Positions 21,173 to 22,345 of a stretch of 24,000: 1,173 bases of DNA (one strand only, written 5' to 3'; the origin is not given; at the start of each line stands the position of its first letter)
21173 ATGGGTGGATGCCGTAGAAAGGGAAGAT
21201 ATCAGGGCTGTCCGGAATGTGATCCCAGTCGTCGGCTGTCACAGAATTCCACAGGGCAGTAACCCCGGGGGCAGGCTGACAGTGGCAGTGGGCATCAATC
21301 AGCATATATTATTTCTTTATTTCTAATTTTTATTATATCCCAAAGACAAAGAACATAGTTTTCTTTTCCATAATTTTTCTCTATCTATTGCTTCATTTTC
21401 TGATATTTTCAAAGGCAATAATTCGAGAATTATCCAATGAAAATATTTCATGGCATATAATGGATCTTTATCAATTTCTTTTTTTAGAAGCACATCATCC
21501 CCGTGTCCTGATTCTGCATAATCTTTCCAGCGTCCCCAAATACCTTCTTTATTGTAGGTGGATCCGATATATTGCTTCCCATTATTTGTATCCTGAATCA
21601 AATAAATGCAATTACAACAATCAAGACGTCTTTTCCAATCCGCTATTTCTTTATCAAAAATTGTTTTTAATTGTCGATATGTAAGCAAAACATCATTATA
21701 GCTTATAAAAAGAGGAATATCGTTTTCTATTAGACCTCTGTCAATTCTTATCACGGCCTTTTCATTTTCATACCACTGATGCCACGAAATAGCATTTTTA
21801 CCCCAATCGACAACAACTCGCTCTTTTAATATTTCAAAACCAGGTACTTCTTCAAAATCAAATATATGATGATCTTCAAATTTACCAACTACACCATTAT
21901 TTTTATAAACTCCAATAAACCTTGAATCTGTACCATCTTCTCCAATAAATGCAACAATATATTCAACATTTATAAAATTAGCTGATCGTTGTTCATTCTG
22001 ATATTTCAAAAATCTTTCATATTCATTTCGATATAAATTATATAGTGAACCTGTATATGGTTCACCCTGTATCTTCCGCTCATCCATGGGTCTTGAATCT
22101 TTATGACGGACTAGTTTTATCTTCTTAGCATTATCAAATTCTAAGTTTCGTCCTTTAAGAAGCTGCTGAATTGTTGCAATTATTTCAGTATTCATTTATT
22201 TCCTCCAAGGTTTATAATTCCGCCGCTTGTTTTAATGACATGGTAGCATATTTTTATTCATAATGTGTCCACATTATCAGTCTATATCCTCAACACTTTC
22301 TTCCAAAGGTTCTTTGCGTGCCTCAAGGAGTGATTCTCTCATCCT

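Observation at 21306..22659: AT-rich two-gene island (antitoxin-like ORF + GIY-YIG nuclease) inserted between tatD and murD: candidate toxin/defence or selfish module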

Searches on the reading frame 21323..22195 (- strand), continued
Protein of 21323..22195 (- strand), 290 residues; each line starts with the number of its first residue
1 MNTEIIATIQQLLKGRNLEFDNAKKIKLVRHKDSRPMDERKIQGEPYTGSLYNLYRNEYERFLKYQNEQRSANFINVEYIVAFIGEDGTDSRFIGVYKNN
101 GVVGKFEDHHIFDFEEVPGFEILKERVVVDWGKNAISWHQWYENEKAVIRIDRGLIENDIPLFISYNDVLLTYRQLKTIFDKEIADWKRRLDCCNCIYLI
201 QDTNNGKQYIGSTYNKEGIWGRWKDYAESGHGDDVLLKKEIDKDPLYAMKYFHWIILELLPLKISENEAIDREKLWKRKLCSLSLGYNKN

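Call 102: find_related_loci(query=A2, collection=viral_contigs, flank=5000)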
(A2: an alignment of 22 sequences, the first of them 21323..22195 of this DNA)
Query A2 (290 aa) in viral_contigs; peptide patterns used: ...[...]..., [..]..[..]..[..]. (x = any residue, [..] = any of these).
49 stretches matched a pattern; 1 encode a relative of the query (tblastn E <= 1e-3); 1 distinct loci.
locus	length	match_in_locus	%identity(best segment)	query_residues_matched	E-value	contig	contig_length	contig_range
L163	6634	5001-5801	42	4-290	8e-60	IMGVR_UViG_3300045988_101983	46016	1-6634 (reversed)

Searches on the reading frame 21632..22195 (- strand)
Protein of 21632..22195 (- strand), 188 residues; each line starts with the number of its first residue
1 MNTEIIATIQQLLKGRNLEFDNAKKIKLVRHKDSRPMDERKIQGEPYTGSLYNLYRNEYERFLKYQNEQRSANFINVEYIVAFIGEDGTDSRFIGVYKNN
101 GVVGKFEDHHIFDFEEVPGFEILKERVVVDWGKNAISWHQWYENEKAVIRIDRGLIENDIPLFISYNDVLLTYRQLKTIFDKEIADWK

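Call 69: predict_structure(alignment_id=A3)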
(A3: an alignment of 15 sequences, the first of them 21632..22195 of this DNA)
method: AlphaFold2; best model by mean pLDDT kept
length: 188 residues; sequences in the alignment: 15
mean_pLDDT: 81.5   pTM: 0.79
mean pLDDT of the five models: 81.5, 79.2, 74.8, 74.3, 67.3
residues with pLDDT >= 90: 67; 70-90: 77; 50-70: 43; < 50: 1
segments of 3 or more residues with pLDDT < 50: none
pLDDT, mean of each block of 10 residues (from residue 1): 71 90 91 85 89 89 94 92 78 94 93 94 86 60 71 62 62 76 68
secondary structure, 60 per line:
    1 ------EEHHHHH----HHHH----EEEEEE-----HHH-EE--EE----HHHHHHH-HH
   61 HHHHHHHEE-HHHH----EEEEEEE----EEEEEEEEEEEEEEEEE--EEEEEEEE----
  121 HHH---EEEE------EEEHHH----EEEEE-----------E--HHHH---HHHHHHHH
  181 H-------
elements in order: H9-13 H18-21 E26-31 H51-57 H59-67 H71-74 E79-85 E90-106 E109-116 E127-130 E137-139 E147-151 H166-169 H173-181

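Call 71: fold_search(model_id=the predicted structure, library=pdb)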
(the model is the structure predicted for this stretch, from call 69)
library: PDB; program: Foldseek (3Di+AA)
matches with E <= 10: 171; with E <= 0.001: 0
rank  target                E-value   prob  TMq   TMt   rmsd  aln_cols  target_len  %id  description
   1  8rl2_CJ               5.4e-02  0.20  0.16  0.12  14.2       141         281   14  Human pre-60S - State 5 (released 2025-01-15)
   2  9u75_A                1.5e-01  0.30  0.22  0.18  10.2       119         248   14  5hmC specific restriction endonuclease Escherichia coli E. coli O157:H7 PD-T4-3 (released 2026-02-11)
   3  9qiw_CJ               1.6e-01  0.18  0.21  0.15  15.0       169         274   14  Human pre-60S - State 3 (released 2025-04-30)
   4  8pv1_Cf               2.0e-01  0.28  0.23  0.16  11.4       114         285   10  Chaetomium thermophilum pre-60S State 6 - pre-5S rotation - L1 intermediate - composite structure (released 2023-11-15)
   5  7mqa_SM               2.2e-01  0.10  0.15  0.11  13.0        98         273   16  Cryo-EM structure of the human SSU processome, state post-A1 (released 2021-09-22)
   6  5j3e_A                2.7e-01  0.21  0.24  0.26   7.1       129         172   12  Crystal Structure of Human THYN1 protein in complex with 5-methylcytosine containing DNA (released 2016-04-20)
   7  7mq8_SM               3.0e-01  0.12  0.20  0.14  13.0       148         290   13  Cryo-EM structure of the human SSU processome, state pre-A1 (released 2021-09-22)
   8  8i9r_Cy               3.4e-01  0.16  0.21  0.17  11.1       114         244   10  Cryo-EM structure of a Chaetomium thermophilum pre-60S ribosomal subunit - State 5S RNP (released 2023-05-17)
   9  7yz8_F                3.4e-01  0.12  0.21  0.21  13.2       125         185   12  Triclinic crystal structure of YTHDF1 YTH domain (544AVV546 mutant) (released 2023-03-01)
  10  7ql7_B                3.9e-01  0.12  0.20  0.20  10.0       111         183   11  Crystal structure of YTHDF1 YTH domain in complex with the ebsulfur derivative compound 9 (released 2022-11-23)
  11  8ir3_T                4.1e-01  0.14  0.21  0.16  12.1       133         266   16  human nuclear pre-60S ribosomal particle - State B' (released 2023-08-09)
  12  6em1_x                5.6e-01  0.09  0.15  0.11  11.0        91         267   10  State C (Nsa1-TAP Flag-Ytm1) - Visualizing the assembly pathway of nucleolar pre-60S ribosomes (released 2017-12-27)
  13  8i9p_CA               5.6e-01  0.06  0.17  0.14  14.8       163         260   13  Cryo-EM structure of a Chaetomium thermophilum pre-60S ribosomal subunit - State Mak16 (released 2023-05-17)
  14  7qkn_B                5.9e-01  0.10  0.21  0.21  12.0       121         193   12  Crystal structure of YTHDF1 YTH domain in complex with the ebsulfur derivative compound 7 (released 2022-11-23)
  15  4wqn_A                6.3e-01  0.11  0.22  0.26  10.2       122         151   13  Crystal structure of N6-methyladenosine RNA reader YTHDF2 (released 2014-11-19)
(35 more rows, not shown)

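Call 94: find_homologous_proteins(query=A3, max_evalue=0.001)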
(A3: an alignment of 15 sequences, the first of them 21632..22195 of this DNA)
Query A3 (15 sequences) (188 aa, profile of the alignment): 1044 proteins with E <= 0.001 among 2258 candidates; the best 120 are listed.
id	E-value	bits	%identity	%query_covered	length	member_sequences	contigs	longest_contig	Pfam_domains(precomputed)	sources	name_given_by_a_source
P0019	5.3e-93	328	73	99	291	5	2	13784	-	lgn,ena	-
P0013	1.0e-92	327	100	100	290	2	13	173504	-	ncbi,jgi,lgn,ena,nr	ncbi:MAG: GIY-YIG nuclease family protein [Spirochaetia bacterium]|jgi:hypothetical protein|nr:GIY-Y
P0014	6.5e-92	325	94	100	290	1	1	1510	-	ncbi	-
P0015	9.1e-92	324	84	100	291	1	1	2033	-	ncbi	-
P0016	2.1e-91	323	76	100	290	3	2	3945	-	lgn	-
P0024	2.3e-91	323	72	100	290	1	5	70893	-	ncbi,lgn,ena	-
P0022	2.4e-91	323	72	100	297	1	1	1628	-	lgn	-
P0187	1.7e-90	320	74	93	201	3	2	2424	-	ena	-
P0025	5.7e-90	318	74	93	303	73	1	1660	PF01541.31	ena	-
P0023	6.6e-90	318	73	98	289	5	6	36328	-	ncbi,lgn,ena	-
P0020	9.3e-90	318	75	100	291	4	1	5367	PF01541.31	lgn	-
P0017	9.4e-90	318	75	100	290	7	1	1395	-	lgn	-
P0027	1.5e-89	317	56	98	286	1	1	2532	-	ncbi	-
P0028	2.8e-89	316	56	100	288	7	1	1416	-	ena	-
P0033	4.3e-89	315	53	100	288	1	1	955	-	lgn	-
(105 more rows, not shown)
